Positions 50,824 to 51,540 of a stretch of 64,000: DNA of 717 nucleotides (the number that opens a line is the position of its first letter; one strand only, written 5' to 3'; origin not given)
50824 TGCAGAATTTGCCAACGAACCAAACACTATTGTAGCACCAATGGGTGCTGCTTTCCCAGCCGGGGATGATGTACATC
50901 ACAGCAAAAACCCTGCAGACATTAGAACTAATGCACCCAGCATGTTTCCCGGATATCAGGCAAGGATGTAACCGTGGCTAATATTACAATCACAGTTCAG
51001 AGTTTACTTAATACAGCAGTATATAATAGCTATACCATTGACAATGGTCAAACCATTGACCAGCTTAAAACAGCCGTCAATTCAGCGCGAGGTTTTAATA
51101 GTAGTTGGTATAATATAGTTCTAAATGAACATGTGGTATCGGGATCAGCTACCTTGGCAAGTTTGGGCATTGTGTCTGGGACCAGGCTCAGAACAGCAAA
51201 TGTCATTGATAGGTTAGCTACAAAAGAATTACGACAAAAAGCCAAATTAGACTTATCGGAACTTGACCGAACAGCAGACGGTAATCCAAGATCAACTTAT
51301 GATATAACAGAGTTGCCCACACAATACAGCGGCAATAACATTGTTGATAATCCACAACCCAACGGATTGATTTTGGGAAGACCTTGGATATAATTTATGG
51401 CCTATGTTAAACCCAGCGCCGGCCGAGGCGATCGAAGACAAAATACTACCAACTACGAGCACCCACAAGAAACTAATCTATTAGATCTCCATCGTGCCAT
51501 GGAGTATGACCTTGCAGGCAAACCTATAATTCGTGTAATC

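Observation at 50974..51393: Eukaryote-type ubiquitin-fold domain in a late phage protein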

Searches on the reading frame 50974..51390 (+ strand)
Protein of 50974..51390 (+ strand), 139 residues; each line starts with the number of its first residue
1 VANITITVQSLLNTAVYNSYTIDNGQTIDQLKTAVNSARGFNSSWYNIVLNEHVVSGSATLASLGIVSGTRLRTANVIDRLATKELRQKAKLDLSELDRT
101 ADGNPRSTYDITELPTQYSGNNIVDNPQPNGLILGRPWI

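Call 3: search_protein_families(library=pfam, proteins=[window:50974-51390:+], max_evalue=1)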
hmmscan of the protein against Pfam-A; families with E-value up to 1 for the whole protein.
window:50974-51390:+ (139 aa): 1 family
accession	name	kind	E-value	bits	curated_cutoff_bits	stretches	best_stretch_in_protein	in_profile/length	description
PF00240.29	ubiquitin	-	0.081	13.1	25.4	1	18-71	11-64/72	Ubiquitin family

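Call 4: search_protein_families(library=phrogs, proteins=[window:50974-51390:+], max_evalue=0.1)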
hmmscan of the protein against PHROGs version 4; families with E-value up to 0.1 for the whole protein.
window:50974-51390:+ (139 aa): 0 families

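Call 6: search_dna_similar(query=window:50974-51390:+, collection=phages, mode=protein, max_rows=40, max_evalue=0.01)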
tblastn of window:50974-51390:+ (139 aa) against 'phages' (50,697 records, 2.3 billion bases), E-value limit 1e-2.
No match.

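Call 11: find_homologous_proteins(query=window:50974-51390:+, max_evalue=0.01)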
Query window:50974-51390:+ (139 aa): 577 proteins with E <= 0.01 among 617 candidates; the best 120 are listed.
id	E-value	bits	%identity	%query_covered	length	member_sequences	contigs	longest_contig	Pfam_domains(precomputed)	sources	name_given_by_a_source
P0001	1.0e-83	296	100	100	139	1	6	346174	-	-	-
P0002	2.7e-83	294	99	100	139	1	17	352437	-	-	-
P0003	6.9e-81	286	96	100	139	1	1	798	-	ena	-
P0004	1.8e-79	282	94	100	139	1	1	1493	-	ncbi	-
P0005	1.9e-79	282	95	100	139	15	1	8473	-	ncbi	-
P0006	4.7e-79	281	93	100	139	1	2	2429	-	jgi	jgi:hypothetical protein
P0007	8.0e-79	280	94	100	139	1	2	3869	-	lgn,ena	-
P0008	1.2e-78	279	94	100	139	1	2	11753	-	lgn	-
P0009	2.2e-78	278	94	100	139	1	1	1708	-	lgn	-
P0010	1.2e-77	276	92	100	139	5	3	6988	-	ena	-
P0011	2.9e-77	275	92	100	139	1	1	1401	-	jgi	jgi:hypothetical protein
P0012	3.0e-77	275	91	100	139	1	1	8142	-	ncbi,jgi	jgi:hypothetical protein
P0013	7.5e-77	273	91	100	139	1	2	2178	-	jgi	jgi:hypothetical protein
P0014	9.9e-77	273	91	100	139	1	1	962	-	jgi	jgi:hypothetical protein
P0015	2.1e-76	272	93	99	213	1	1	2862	-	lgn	-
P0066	1.8e-56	207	70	99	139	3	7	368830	-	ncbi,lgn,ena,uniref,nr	ncbi:hypothetical protein UFOVP257_170 [uncultured Caudovirales phage]|uniref:Uncharacterized protei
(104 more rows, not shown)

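Call 15: find_encoding_contigs(protein=P0066, flank=6000, max_places=3)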
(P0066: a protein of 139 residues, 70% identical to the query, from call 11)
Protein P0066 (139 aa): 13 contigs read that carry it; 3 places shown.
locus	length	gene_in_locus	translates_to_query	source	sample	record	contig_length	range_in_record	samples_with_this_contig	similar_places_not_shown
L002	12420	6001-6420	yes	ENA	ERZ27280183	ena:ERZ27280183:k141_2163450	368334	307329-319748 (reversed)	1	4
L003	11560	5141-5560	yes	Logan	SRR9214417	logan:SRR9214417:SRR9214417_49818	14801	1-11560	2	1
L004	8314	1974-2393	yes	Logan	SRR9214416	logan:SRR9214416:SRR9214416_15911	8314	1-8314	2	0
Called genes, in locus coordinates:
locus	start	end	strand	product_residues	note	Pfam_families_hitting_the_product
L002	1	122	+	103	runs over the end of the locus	-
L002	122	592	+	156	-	-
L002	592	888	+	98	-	PF05488:PAAR_motif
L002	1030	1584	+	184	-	PF07486:Hydrolase_2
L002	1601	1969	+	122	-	-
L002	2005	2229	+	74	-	-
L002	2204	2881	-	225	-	-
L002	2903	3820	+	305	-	PF04055:Radical_SAM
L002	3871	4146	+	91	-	-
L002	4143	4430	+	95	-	-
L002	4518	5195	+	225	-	-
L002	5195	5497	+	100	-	-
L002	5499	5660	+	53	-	-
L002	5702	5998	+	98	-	-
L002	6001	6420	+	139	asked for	-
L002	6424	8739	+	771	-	-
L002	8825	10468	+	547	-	-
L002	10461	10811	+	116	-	-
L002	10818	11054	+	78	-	PF01165:Ribosomal_S21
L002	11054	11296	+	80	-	-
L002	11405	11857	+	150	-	PF00011:HSP20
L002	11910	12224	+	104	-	PF02617:ClpS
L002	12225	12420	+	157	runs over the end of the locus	PF01467:CTP_transf_like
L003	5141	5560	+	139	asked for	-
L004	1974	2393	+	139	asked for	-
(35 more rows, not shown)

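Call 18: search_solved_structures(query=window:50974-51390:+, max_evalue=10, show_alignments=2)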
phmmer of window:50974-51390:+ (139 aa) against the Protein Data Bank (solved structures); distinct sequences matched with E-value up to 10: 1.
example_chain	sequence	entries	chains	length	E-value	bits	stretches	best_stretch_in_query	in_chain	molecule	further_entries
9bh5_Ae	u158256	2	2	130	1.2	12.4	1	18-94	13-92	Ubiquitin-like domain-containing protein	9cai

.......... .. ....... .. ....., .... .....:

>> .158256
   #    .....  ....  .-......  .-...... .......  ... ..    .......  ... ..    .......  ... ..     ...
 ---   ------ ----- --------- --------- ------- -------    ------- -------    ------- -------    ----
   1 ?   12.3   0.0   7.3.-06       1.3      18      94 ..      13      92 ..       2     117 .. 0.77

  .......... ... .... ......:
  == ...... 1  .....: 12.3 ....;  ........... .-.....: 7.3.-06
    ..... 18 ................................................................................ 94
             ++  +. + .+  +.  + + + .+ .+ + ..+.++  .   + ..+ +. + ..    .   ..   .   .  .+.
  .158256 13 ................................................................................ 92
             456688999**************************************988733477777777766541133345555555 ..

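Call 19: search_protein_representatives(protein=window:50974-51390:+)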
Query: 139 residues. Proteins with E-value up to 0.001 (for the whole library): 289; up to 1e-10: 131; up to 1e-30: 23. The best 150 are listed.
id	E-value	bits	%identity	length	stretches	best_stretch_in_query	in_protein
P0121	1.3e-51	190.2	65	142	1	1-139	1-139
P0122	6.0e-47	175.1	63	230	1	1-138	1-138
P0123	1.5e-46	173.8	67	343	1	1-128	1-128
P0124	1.6e-46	173.7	63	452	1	4-139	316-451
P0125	5.5e-45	168.7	64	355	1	1-139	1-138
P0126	3.1e-44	166.3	59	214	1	1-138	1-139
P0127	1.4e-41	157.7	60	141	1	6-138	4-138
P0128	1.1e-40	154.8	55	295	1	5-138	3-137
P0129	8.6e-40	151.9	55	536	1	1-139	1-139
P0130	3.9e-39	149.8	55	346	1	1-139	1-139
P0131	1.3e-38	148.2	54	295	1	1-139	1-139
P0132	2.2e-38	147.4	58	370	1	1-139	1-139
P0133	4.9e-38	146.3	53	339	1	1-139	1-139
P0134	2.4e-37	144.1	55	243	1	1-139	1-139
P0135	8.8e-36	139.0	55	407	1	1-139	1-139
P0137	3.2e-35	137.1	55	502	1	1-139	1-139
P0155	2.9e-20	88.8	68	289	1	74-139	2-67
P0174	1.7e-17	79.9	66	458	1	76-139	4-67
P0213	9.0e-14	67.8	62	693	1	75-139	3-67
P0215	9.9e-14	67.7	54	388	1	66-138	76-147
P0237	4.6e-12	62.3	59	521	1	75-138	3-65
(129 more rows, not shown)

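Call 23: search_protein_families(library=pfam, proteins=[P0129, P0137, P0213, P0174, P0237, P0124, P0123, P0125, P0155, P0215], max_evalue=0.01)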
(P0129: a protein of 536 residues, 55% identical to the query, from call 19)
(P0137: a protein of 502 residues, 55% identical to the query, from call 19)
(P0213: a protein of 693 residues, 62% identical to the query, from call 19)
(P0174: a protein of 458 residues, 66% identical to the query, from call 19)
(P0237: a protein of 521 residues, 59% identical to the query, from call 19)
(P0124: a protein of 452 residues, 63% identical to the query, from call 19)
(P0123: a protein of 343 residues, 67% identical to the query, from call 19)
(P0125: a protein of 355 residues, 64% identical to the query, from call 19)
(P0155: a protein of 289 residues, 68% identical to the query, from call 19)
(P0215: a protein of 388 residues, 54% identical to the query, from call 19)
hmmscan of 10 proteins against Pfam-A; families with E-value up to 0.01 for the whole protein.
P0129 (536 aa): 4 families
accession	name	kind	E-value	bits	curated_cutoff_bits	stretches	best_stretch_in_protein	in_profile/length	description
PF10528.15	GLEYA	-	1.7e-16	60.7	26.2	1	297-377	5-89/91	GLEYA domain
PF07691.17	PA14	-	2.5e-09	37.5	24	1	289-379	42-133/147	PA14 domain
PF00240.29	ubiquitin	-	0.00075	19.7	25.4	1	8-74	3-67/72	Ubiquitin family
PF11976.14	Rad60-SLD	-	0.0052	17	23.8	0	23-70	18-66/72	Ubiquitin-2 like Rad60 SUMO-like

P0137 (502 aa): 3 families
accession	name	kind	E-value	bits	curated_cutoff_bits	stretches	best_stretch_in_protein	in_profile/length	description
PF13385.13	Laminin_G_3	-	2.9e-19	70.2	27.6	1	204-352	8-150/151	Concanavalin A-like lectin/glucanases superfamily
PF00240.29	ubiquitin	-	2.5e-08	34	25.4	1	19-72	12-65/72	Ubiquitin family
PF11976.14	Rad60-SLD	-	2.1e-05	24.7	23.8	1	19-71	14-67/72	Ubiquitin-2 like Rad60 SUMO-like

P0213 (693 aa): 0 families

P0174 (458 aa): 1 family
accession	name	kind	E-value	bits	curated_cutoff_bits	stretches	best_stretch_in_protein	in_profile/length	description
PF03160.20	Calx-beta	-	4.5e-07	30.4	27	1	83-176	19-117/119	Calx-beta domain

P0237 (521 aa): 1 family
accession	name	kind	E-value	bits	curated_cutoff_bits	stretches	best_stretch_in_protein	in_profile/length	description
PF13385.13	Laminin_G_3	-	5.8e-18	65.9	27.6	2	362-508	2-150/151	Concanavalin A-like lectin/glucanases superfamily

P0124 (452 aa): 1 family
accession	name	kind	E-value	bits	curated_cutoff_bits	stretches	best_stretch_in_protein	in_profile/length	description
PF00240.29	ubiquitin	-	0.00014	22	25.4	1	331-384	12-65/72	Ubiquitin family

P0123 (343 aa): 0 families

P0125 (355 aa): 1 family
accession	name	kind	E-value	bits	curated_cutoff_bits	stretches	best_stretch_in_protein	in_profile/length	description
PF13385.13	Laminin_G_3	-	1.7e-16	61.2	27.6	1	206-341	11-149/151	Concanavalin A-like lectin/glucanases superfamily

P0155 (289 aa): 2 families
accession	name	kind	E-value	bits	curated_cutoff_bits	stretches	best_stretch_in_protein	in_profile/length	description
PF10528.15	GLEYA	-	5.6e-13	49.4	26.2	1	179-266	2-89/91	GLEYA domain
PF07691.17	PA14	-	8.9e-08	32.5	24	1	178-267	46-134/147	PA14 domain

P0215 (388 aa): 1 family
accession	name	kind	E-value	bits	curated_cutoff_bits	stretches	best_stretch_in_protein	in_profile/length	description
PF13385.13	Laminin_G_3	-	4.2e-06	27.4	27.6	1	225-375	2-150/151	Concanavalin A-like lectin/glucanases superfamily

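Call 29: predict_structure(alignment_id=A1)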
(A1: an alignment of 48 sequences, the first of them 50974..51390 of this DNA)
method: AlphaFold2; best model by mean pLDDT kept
length: 139 residues; sequences in the alignment: 48
mean_pLDDT: 92.9   pTM: 0.82
mean pLDDT of the five models: 92.9, 92.6, 91.1, 88.2, 88.1
residues with pLDDT >= 90: 113; 70-90: 23; 50-70: 3; < 50: 0
segments of 3 or more residues with pLDDT < 50: none
pLDDT, mean of each block of 10 residues (from residue 1): 93 94 96 95 96 96 96 96 97 94 90 91 82 83
secondary structure, 60 per line:
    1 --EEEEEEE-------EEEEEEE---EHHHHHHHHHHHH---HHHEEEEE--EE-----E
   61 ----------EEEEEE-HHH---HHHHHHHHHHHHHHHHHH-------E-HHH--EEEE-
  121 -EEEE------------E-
elements in order: E3-9 E17-23 H28-39 E46-50 E71-76 H84-101 E116-119 E122-125

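Call 32: fold_search(model_id=the predicted structure, library=pdb)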
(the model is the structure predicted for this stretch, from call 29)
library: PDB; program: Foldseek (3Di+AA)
matches with E <= 10: 500; with E <= 0.001: 500
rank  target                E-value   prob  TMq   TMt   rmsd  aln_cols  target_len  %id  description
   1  6d4p_C                1.5e-06  1.00  0.50  0.91   1.7        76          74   14  Ube2D1 in complex with ubiquitin variant Ubv.D1.1 (released 2019-07-17)
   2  5ydr_A                1.9e-06  1.00  0.50  0.90   1.5        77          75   17  Structure of DNMT1 RFTS domain in complex with ubiquitin (released 2018-02-21)
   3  9lqk_B                2.0e-06  1.00  0.50  0.86   1.3        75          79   19  Crystal structure of synthetic ubiquitin variant R10 designed by ProteinMPNN (released 2025-02-12)
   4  6fj7                  2.2e-06  1.00  0.50  0.82   2.1        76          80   13  Caldiarchaeum Subterraneum Ubiquitin (released 2018-07-25)
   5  6nyo_E                2.2e-06  1.00  0.51  0.87   1.3        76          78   17  Crystal structure of a human Cdc34-ubiquitin thioester mimetic (released 2019-08-07)
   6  4fjv_B                2.5e-06  1.00  0.51  0.84   1.3        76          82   17  Crystal Structure of Human Otubain2 and Ubiquitin Complex (released 2013-06-12)
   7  8oi3_C                3.2e-06  1.00  0.48  0.82   1.8        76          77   12  Structure of NopD with AtSUMO2 (released 2024-04-03)
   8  8cmr_B                3.4e-06  1.00  0.48  0.45   2.2        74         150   16  Linear specific OTU-type DUB SnOTU from the pathogen S. negenvensis in complex with linear di-ubiquitin (released 2023-11-22)
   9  9fj3_A                3.4e-06  1.00  0.49  0.90   1.3        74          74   16  Structure of ubiquitin bound of coiled-coil UIM form 2 (released 2024-09-18)
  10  3nob_A                3.9e-06  1.00  0.51  0.90   1.3        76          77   16  Structure of K11-linked di-ubiquitin (released 2010-08-11)
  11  4zft_B                4.1e-06  1.00  0.50  0.87   1.5        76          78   16  Catalytic domain of Sst2 F403W mutant bound to ubiquitin (released 2015-10-14)
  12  3qht_B                4.4e-06  1.00  0.47  0.83   2.1        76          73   10  Crystal Structure of the Monobody ySMB-1 bound to yeast SUMO (released 2011-05-11)
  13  8vk9_D                4.4e-06  1.00  0.49  0.87   1.8        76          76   17  Structure of UbV.d2.3 in complex with Ube2d2-S22R (released 2024-09-25)
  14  9fn4_B                4.7e-06  1.00  0.50  0.89   1.7        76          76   16  DUBS Parachlamydia sp. PcJOS (released 2025-04-23)
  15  9lqk_A                4.7e-06  1.00  0.50  0.85   1.3        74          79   19  Crystal structure of synthetic ubiquitin variant R10 designed by ProteinMPNN (released 2025-02-12)
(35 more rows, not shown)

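Call 33: fold_search(model_id=the predicted structure, library=viral)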
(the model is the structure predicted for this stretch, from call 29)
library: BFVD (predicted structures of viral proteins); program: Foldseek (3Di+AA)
matches with E <= 10: 500; with E <= 0.001: 67
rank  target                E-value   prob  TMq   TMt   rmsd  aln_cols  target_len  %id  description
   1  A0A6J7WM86            1.3e-25  1.00  0.98  0.47   0.8       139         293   76  Interleukin-like EMT inducer [uncultured Caudovirales phage]
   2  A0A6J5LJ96            2.1e-23  1.00  0.96  0.96   1.1       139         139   69  Uncharacterized protein [uncultured Caudovirales phage]
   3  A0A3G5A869            8.2e-07  1.00  0.51  0.86   1.3        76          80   17  Polyubiquitin [Hyperionvirus sp.]
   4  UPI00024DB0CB         2.0e-06  1.00  0.46  0.29  10.2       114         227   14  (no name look-up for this kind of identifier)
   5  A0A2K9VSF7            3.9e-06  1.00  0.50  0.50   1.2        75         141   15  V-UBI [Mythimna unipuncta nucleopolyhedrovirus]
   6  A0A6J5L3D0            4.1e-06  1.00  0.43  0.20   1.9        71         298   56  GLEYA adhesin domain containing protein [uncultured Caudovirales phage]
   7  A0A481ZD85            7.4e-06  1.00  0.50  0.71   1.2        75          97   19  Ubiquitin [Pithovirus LCPAC404]
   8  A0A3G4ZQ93            8.9e-06  1.00  0.49  0.16   1.5        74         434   18  Ring and ubiquitin domain protein (Fragment) [Barrevirus sp.]
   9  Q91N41                8.9e-06  1.00  0.50  0.20   1.2        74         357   15  Polyprotein (Fragment) [Bovine viral diarrhea virus]
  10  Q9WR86                9.5e-06  1.00  0.48  0.23   7.9       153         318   15  Polyprotein (Fragment) [Bovine viral diarrhea virus 2]
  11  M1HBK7                1.0e-05  1.00  0.50  0.68   1.2        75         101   16  (no name in the UniProt tables at hand)
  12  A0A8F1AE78            1.1e-05  1.00  0.50  0.61   1.3        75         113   15  (no name in the UniProt tables at hand)
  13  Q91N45                1.2e-05  1.00  0.48  0.11   1.2        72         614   15  Polyprotein (Fragment) [Bovine viral diarrhea virus]
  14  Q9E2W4                1.2e-05  1.00  0.50  0.11   2.3        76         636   17  Polyprotein (Fragment) [Bovine viral diarrhea virus 2]
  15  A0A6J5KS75            1.3e-05  1.00  0.41  0.26   2.3        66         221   50  GLEYA adhesin domain containing protein [uncultured Caudovirales phage]
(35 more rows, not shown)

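Call 87: search_protein_families(library=phrogs, proteins=[P0213, P0174, P0155, L002:6424-8736:+], max_evalue=0.001)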
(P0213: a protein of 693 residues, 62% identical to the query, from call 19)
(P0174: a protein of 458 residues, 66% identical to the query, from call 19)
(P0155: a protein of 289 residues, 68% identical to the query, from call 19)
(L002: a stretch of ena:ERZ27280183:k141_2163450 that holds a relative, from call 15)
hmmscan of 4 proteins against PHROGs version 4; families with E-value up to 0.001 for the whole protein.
P0213 (693 aa): 0 families

P0174 (458 aa): 0 families

P0155 (289 aa): 0 families

L002:6424-8736:+ (771 aa): 3 families
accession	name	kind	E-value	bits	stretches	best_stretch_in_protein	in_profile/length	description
phrog_1645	-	head and packaging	4.5e-24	86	2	238-427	18-201/440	virion structural protein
phrog_7964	-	unknown function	1.3e-11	45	1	85-343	85-249/269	-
phrog_5070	-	unknown function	1.1e-08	35.7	1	143-237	67-164/182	-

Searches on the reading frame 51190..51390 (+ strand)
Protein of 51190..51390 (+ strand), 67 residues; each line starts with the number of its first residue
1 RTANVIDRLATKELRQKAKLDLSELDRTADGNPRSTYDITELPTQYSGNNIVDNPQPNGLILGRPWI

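Call 38: find_related_loci(query=A2, collection=viral_contigs, flank=4000)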
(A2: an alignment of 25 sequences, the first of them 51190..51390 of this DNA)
Query A2 (67 aa) in viral_contigs; peptide patterns used: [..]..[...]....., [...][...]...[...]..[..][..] (x = any residue, [..] = any of these).
497 stretches matched a pattern; 448 encode a relative of the query (tblastn E <= 1e-3); the best 80 are kept; 80 distinct loci.
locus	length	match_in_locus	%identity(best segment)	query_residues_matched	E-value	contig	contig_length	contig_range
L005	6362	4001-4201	97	1-67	1e-41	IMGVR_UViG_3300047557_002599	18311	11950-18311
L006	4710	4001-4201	96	1-67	7e-41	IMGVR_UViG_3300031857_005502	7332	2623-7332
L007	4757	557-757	96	1-67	7e-41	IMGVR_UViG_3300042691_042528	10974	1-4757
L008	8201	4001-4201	91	1-67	7e-40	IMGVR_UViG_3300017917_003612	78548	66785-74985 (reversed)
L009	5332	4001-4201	91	1-67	8e-40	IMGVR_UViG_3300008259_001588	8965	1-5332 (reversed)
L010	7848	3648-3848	91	1-67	1e-39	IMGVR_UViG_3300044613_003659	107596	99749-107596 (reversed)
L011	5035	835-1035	91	1-67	8e-40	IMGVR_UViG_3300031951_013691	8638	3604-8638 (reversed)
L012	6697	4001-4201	91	1-67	1e-39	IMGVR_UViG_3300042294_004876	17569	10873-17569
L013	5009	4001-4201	91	1-67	6e-39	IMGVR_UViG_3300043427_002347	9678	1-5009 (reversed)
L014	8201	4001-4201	91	1-67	6e-39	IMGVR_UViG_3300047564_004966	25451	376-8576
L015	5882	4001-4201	90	1-67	7e-39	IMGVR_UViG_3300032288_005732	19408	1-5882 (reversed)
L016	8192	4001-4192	73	4-67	2e-29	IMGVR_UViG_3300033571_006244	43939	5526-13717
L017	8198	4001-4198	70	2-67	4e-29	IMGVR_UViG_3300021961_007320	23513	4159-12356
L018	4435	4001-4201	67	1-67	7e-29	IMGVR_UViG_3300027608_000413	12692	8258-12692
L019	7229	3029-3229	70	1-67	2e-28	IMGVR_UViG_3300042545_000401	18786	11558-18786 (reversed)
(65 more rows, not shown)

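Call 66: search_protein_families(library=pfam, alignment_id=A2, max_evalue=1)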
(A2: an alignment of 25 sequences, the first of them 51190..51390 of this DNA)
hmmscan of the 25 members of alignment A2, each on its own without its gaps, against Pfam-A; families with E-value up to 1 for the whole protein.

A. member 1, window:51190-51390:+ (67 aa): 0 families

B. families by the number of members that match (of 25 scanned): 6 families
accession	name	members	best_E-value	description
PF18190.7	Plk4_PB1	2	0.18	Polo-like Kinase 4 Polo Box 1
PF07585.17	BBP7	1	0.059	Putative beta barrel porin-7 (BBP7)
PF16051.10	DUF4797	1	0.07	Domain of unknown function (DUF4797)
PF13028.12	DUF3889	1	0.12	Protein of unknown function (DUF3889)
PF19984.4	DUF6420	1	0.17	Family of unknown function (DUF6420)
PF17447.7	YkpC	1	0.18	Uncharacterized YkpC-like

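Call 67: search_solved_structures(query=A2, max_evalue=10, show_alignments=2)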
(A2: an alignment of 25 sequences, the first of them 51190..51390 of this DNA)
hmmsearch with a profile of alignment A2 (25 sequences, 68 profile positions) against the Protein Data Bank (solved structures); distinct sequences matched with E-value up to 10: 3.
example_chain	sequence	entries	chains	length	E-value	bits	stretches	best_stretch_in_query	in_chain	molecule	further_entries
4yod_A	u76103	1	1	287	0.9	12.8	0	14-39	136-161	thioredoxin-like protein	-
9z7o_A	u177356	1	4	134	1.7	11.8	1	32-60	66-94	Escherichia VapS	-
8zdl_A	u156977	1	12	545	3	11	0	6-36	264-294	Protal Protein (gp5)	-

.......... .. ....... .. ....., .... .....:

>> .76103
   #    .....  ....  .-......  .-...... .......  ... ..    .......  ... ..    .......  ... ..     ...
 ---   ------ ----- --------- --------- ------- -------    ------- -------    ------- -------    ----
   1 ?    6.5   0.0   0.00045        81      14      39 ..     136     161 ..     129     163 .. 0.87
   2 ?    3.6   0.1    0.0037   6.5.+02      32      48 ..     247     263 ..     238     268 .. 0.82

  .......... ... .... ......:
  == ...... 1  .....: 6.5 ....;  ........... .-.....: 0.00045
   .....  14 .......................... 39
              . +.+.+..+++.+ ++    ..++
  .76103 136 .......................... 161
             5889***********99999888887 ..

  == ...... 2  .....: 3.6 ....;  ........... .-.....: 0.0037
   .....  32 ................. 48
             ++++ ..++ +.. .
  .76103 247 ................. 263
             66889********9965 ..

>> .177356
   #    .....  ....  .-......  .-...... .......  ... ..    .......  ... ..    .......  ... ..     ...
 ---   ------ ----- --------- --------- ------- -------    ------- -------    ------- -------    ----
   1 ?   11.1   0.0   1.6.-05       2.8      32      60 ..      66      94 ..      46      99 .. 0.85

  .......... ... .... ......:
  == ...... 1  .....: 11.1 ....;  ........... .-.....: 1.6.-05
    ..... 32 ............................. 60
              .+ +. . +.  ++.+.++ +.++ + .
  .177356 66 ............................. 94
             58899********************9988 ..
